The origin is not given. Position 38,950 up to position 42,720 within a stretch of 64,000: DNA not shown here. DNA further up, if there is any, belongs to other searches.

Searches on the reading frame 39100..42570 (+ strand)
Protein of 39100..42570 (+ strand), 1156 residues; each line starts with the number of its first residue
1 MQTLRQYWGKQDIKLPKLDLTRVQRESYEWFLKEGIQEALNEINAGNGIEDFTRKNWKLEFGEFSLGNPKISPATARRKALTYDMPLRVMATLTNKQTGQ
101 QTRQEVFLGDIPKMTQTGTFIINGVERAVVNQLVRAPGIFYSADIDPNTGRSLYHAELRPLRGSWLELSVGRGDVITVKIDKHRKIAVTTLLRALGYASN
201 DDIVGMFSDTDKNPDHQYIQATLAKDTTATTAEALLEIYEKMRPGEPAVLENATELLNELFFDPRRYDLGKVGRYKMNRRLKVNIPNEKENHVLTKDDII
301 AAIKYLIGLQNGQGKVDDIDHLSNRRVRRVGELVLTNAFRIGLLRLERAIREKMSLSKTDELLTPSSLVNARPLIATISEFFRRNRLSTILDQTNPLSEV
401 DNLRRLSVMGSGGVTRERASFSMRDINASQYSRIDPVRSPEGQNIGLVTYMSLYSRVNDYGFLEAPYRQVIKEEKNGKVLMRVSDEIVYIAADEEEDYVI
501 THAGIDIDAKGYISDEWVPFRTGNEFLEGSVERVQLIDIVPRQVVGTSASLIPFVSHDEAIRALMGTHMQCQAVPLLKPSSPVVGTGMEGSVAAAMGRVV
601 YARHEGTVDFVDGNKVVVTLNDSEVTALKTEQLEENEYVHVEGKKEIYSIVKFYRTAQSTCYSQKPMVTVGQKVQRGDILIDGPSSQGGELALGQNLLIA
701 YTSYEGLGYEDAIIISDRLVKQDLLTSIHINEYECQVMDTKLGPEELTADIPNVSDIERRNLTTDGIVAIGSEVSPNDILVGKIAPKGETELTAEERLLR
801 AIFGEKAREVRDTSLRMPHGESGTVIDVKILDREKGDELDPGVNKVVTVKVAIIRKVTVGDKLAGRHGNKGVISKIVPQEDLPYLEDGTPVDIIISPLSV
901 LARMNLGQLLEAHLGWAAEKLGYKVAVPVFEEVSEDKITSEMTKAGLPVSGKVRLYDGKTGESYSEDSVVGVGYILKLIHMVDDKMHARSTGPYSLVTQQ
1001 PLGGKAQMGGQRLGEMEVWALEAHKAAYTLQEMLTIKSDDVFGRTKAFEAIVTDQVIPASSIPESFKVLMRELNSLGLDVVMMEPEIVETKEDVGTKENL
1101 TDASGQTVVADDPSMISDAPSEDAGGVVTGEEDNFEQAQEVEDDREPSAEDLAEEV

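Call 89: search_protein_families(library=pfam, proteins=[window:39100-42570:+], max_evalue=0.00001)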
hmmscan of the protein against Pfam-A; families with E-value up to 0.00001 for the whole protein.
window:39100-42570:+ (1156 aa): 6 families
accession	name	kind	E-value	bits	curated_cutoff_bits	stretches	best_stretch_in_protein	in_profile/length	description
PF00562.33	RNA_pol_Rpb2_6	-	8.1e-120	400.8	23.4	1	628-1007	28-373/373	RNA polymerase Rpb2, domain 6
PF04561.19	RNA_pol_Rpb2_2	-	2.8e-38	131.9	21.7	1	135-328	1-190/190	RNA polymerase Rpb2, domain 2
PF04560.25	RNA_pol_Rpb2_7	-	8.6e-24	84.2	32.1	1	1009-1083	1-85/87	RNA polymerase Rpb2, domain 7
PF04565.21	RNA_pol_Rpb2_3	-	2.4e-19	69.7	21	1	390-457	2-68/68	RNA polymerase Rpb2, domain 3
PF04563.20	RNA_pol_Rpb2_1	-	3.4e-14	53.3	28.2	1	20-373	2-200/203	RNA polymerase beta subunit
PF10385.14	RNA_pol_Rpb2_45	-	1.3e-13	51.2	28.2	1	467-539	1-65/66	RNA polymerase beta subunit external 1 domain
